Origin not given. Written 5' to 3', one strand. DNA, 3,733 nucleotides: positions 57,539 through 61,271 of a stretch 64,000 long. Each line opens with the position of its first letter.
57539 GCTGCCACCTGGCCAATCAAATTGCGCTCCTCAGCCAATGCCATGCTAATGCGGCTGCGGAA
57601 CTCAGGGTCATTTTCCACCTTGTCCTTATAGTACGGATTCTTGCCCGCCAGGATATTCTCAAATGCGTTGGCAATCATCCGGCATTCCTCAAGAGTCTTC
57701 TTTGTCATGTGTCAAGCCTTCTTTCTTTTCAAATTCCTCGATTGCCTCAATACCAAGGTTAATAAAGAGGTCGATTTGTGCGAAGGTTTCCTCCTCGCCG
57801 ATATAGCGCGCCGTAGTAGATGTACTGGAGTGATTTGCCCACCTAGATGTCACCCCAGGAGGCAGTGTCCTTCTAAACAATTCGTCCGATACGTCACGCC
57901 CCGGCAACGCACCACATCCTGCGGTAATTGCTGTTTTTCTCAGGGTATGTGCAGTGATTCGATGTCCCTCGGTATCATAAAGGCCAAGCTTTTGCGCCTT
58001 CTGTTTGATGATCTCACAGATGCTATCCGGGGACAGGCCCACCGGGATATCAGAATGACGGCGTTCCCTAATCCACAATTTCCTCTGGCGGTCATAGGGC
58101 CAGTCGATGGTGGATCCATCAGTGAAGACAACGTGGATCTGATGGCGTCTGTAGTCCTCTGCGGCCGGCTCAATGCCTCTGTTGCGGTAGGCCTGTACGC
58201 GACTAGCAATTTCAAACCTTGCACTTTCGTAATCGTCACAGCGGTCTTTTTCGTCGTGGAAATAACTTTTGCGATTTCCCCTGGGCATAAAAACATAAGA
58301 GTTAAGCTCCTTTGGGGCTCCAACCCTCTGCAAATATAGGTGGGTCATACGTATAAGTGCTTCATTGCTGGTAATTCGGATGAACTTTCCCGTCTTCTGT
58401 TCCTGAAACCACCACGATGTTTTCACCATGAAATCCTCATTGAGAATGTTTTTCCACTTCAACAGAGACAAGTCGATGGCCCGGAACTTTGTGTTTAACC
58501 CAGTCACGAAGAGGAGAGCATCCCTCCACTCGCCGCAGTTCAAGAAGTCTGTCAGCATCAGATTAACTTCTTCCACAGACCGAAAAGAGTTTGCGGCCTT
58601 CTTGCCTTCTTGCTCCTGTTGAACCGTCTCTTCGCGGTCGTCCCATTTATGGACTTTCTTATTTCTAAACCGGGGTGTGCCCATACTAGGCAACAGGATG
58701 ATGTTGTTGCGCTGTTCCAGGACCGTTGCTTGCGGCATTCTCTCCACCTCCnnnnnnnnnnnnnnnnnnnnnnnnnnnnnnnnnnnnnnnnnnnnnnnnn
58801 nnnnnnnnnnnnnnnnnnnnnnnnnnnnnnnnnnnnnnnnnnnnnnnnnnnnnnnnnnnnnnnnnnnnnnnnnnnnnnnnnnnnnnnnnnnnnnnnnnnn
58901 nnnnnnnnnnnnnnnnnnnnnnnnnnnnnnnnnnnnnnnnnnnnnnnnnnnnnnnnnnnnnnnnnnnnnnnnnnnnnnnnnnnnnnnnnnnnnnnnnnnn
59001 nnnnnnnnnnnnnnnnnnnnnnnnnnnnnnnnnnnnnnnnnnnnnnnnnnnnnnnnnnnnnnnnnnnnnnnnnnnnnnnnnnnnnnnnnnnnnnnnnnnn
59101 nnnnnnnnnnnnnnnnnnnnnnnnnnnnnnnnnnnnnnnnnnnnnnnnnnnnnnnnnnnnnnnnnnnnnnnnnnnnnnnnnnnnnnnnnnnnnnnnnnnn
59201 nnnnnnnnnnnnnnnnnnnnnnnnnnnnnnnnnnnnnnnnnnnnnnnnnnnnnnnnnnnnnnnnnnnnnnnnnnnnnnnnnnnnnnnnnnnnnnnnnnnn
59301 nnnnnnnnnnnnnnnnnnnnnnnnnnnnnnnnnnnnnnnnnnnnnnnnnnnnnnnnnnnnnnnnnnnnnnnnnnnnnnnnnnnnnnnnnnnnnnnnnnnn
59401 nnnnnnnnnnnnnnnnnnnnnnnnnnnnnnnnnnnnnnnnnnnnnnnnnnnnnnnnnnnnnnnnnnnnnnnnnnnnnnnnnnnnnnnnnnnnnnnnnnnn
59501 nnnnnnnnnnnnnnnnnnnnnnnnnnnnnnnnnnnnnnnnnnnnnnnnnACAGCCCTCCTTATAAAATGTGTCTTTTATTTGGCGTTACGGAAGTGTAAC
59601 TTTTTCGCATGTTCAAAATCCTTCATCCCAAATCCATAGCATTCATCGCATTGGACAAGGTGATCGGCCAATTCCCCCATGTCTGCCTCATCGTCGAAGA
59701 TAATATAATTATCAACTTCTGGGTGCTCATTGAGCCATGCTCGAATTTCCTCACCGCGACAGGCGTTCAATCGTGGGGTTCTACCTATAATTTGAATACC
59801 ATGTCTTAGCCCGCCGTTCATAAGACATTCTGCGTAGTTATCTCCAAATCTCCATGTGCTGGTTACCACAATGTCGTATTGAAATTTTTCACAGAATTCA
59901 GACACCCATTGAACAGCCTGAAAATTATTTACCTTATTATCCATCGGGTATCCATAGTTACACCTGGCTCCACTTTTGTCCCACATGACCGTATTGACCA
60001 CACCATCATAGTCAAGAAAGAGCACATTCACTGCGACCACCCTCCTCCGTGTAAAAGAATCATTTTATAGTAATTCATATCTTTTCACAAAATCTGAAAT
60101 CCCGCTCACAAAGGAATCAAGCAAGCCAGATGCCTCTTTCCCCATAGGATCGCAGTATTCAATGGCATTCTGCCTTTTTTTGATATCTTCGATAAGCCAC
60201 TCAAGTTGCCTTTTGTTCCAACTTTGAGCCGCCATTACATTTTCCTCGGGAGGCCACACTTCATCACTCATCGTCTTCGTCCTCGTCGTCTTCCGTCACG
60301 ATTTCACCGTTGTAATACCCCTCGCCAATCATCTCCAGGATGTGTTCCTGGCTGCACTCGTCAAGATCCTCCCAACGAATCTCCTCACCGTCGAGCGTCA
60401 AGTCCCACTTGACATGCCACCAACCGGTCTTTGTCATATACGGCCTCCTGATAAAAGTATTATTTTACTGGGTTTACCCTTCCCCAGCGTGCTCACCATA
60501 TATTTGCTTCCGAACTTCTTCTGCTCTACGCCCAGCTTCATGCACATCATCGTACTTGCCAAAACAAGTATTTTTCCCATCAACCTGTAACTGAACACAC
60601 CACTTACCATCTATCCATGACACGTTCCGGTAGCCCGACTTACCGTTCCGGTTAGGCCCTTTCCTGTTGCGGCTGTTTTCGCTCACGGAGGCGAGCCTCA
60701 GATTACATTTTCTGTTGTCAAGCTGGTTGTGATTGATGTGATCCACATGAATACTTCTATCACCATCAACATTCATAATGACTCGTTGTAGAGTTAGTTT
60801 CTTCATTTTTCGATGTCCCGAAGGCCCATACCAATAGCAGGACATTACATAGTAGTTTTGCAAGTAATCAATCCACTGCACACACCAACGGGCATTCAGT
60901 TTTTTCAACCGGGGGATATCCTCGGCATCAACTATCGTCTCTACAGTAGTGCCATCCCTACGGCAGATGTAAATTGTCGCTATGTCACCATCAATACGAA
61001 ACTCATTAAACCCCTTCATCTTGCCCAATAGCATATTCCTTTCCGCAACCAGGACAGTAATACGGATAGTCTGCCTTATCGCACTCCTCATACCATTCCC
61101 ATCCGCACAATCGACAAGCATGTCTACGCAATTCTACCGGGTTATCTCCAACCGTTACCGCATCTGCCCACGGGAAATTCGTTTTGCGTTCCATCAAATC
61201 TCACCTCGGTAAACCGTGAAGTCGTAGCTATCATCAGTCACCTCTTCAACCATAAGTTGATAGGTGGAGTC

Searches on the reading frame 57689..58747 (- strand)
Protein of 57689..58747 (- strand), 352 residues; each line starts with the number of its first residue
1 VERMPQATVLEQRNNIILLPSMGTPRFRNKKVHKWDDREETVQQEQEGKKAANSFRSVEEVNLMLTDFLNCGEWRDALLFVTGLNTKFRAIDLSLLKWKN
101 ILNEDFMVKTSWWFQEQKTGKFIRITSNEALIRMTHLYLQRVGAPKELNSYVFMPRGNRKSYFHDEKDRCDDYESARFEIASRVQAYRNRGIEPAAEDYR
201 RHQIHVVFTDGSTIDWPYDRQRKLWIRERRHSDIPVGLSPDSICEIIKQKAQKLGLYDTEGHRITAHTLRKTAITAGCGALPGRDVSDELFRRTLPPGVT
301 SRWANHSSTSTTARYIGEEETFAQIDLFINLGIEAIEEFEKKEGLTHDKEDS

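Call 48: search_protein_families(library=phrogs, proteins=[window:57689-58747:-], max_evalue=0.00001)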
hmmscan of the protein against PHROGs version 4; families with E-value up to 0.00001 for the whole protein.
window:57689-58747:- (352 aa): 1 family
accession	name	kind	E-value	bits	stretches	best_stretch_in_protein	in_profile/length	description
phrog_216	-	integration and excision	1.4e-16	61.5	2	41-155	41-153/301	integrase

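Call 63: search_protein_families(library=pfam, proteins=[window:57689-58747:-], max_evalue=1)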
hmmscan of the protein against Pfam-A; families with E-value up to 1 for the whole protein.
window:57689-58747:- (352 aa): 1 family
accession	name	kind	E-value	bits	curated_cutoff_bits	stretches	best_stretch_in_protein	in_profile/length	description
PF00589.27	Phage_integrase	-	2.8e-06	27.7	27.1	1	62-160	9-105/172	Phage integrase family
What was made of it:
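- A second recombinase-like ORF exists at 57689-58747 (calls 48, 63).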

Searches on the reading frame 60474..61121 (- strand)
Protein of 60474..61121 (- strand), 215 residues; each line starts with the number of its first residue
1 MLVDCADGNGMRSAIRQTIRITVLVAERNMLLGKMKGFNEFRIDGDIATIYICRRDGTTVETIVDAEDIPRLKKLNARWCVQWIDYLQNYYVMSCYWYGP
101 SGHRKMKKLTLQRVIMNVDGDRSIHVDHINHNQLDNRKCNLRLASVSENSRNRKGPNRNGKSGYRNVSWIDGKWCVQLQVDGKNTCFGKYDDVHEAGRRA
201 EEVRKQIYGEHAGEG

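Call 48: search_protein_families(library=phrogs, proteins=[window:60474-61121:-], max_evalue=0.00001)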
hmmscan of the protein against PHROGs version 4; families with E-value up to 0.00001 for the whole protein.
window:60474-61121:- (215 aa): 5 families
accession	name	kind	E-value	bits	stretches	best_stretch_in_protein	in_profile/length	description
phrog_99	-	DNA, RNA and nucleotide metabolism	1.3e-30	108.4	1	105-213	154-265/383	HNH endonuclease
phrog_4578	-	DNA, RNA and nucleotide metabolism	3.5e-21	76.5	1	123-212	29-119/130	HNH endonuclease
phrog_3593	-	DNA, RNA and nucleotide metabolism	1.1e-13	52.4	1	124-210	111-199/210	HNH endonuclease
phrog_374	-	DNA, RNA and nucleotide metabolism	2.4e-10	40.8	1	79-212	301-411/617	HNH endonuclease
phrog_36769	-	unknown function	8.3e-08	32.9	1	94-169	227-302/367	-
